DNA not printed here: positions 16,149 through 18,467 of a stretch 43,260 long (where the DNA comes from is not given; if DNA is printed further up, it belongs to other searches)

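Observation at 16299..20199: Nudix(NrtR-like) - PNP-family nucleosidase - four-TM protein operon: candidate undescribed nucleotide-depletion conflict system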

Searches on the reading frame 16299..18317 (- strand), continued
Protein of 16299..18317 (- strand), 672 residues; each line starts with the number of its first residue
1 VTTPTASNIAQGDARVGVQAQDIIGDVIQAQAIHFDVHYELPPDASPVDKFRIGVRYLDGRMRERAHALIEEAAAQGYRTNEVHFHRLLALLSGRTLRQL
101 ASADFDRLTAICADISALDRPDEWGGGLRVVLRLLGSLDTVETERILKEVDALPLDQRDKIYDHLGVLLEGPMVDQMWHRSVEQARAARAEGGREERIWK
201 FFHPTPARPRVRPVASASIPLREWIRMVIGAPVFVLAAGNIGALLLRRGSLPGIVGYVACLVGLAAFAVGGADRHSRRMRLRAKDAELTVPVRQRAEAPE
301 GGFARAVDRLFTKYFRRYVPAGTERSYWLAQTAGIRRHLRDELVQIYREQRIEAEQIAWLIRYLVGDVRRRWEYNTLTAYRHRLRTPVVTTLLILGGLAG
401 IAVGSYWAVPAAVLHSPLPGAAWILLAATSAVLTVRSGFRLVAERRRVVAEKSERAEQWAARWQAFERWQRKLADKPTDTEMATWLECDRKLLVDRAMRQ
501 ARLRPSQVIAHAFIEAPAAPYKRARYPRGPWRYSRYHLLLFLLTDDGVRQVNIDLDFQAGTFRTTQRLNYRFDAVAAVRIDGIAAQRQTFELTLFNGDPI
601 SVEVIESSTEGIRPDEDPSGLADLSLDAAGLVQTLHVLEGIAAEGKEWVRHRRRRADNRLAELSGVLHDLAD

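Call 79: search_protein_families(library=pfam, alignment_id=A5, max_evalue=0.00001)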
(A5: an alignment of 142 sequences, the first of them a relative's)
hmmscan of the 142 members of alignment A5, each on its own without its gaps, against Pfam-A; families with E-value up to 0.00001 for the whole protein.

A. member 1, L001:5859-6752:- (297 aa): 1 family
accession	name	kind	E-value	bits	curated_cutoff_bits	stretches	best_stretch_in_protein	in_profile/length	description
PF00753.33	Lactamase_B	-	1.6e-16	61.2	22.7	1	34-227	5-196/196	Metallo-beta-lactamase superfamily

B. families by the number of members that match (of 142 scanned): 168 families (the first 25 are shown)
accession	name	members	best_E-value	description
PF00589.27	Phage_integrase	6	2.9e-27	Phage integrase family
PF13191.12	AAA_16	5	6.6e-09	AAA ATPase domain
PF00005.33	ABC_tran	3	6.4e-37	ABC transporter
PF07690.21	MFS_1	3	1.5e-32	Major Facilitator Superfamily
PF02463.25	SMC_N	3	1.3e-12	RecF/RecN/SMC N terminal domain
PF13304.12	AAA_21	3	4.3e-10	AAA domain, putative AbiEii toxin, Type IV TA system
PF14659.12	Phage_int_SAM_3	3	6.3e-10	Phage integrase, N-terminal SAM-like domain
PF00501.34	AMP-binding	2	7.1e-60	AMP-binding enzyme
PF01926.29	MMR_HSR1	2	1.3e-53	50S ribosome-binding GTPase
PF03060.21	NMO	2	1.1e-46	Nitronate monooxygenase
PF13520.12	AA_permease_2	2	3.9e-42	Amino acid permease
PF00324.27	AA_permease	2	3.1e-33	Amino acid permease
PF12796.13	Ank_2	2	5.4e-32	Ankyrin repeats (3 copies)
PF00553.25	CBM_2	2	5.2e-31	Cellulose binding domain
PF13977.11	TetR_C_6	2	3.4e-25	BetI-type transcriptional repressor, C-terminal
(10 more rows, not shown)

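Call 111: search_dna_similar(query=window:16299-18317:-, collection=plasmids, mode=protein, max_evalue=0.00001, max_rows=15)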
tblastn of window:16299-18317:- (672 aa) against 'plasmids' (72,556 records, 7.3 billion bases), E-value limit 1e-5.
Records with a match: 1; places in all: 1; records where one place covers at least 80% of the query: 1.
Best place of each record, by identity: <60% 1.
By first word of the organism name: Streptomyces 1.
By predicted mobility (MOB-suite, as given by PLSDB): mobilizable 1.
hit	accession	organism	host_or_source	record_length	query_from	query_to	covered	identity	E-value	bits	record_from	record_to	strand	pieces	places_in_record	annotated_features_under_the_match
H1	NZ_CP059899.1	Streptomyces sp. M54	Paper wasp,inmature insects,pupae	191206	1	649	82%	31.5%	9e-28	199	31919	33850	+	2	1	hypothetical protein | 5'-methylthioadenosine/S-adenosylhomocysteine nucleosidase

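Call 112: get_annotated_region(hit=H1, flank=9000)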
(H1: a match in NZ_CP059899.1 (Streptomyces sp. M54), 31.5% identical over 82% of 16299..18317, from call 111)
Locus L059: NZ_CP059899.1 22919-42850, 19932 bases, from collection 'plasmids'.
description: Streptomyces sp. M54 plasmid pLBRS
organism: Streptomyces sp. M54 (NCBI taxid 2759525)
taxonomy: Bacteria; Actinomycetota; Actinomycetes; Kitasatosporales; Streptomycetaceae; Streptomyces; Streptomyces sp. M54
host: -; source: Paper wasp,inmature insects,pupae; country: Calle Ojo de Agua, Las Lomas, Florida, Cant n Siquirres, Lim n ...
typing (MOB-suite, as given by PLSDB): mobilizable; replicon rep_cluster_43; relaxase MOBF
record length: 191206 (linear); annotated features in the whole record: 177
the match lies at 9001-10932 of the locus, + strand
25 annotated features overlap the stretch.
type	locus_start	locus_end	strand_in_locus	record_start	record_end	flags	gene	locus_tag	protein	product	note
CDS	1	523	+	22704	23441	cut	-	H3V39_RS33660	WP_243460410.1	HNH endonuclease family protein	-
CDS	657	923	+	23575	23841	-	-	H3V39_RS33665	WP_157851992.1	hypothetical protein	-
CDS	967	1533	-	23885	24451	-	-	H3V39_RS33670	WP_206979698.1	GNAT family N-acetyltransferase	-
CDS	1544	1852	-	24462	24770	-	-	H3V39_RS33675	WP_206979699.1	hypothetical protein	-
CDS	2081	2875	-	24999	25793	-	-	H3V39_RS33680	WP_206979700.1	hypothetical protein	-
CDS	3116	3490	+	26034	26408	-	-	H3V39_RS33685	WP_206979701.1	hypothetical protein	-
CDS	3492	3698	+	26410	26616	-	-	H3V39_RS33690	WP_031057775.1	hypothetical protein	-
CDS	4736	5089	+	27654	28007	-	-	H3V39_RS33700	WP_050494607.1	STAS domain-containing protein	-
CDS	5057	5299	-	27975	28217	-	-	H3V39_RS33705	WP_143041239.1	hypothetical protein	-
CDS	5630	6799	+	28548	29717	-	-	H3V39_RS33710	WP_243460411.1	TRIC cation channel family protein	-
CDS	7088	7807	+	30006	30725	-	-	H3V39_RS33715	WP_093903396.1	NUDIX domain-containing protein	-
CDS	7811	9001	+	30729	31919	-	-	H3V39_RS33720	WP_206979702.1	5'-methylthioadenosine/S-adenosylhomocysteine nucleosidase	-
CDS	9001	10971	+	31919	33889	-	-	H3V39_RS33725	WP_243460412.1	hypothetical protein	-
CDS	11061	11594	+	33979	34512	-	-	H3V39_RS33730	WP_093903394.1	hypothetical protein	-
CDS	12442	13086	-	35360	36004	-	-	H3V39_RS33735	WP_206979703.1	hypothetical protein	-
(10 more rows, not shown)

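Call 121: search_solved_structures(query=A1, max_evalue=1)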
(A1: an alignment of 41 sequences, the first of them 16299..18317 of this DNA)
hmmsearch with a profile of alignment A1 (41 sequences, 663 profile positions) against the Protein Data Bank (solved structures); distinct sequences matched with E-value up to 1: 2.
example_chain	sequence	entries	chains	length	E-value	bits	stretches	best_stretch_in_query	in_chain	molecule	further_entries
9k7u_A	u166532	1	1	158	0.009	17.5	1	29-161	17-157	Heter-Zn2-HEHE-22A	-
6qld_H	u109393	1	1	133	0.62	11.4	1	328-386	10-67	Inner kinetochore subunit MCM16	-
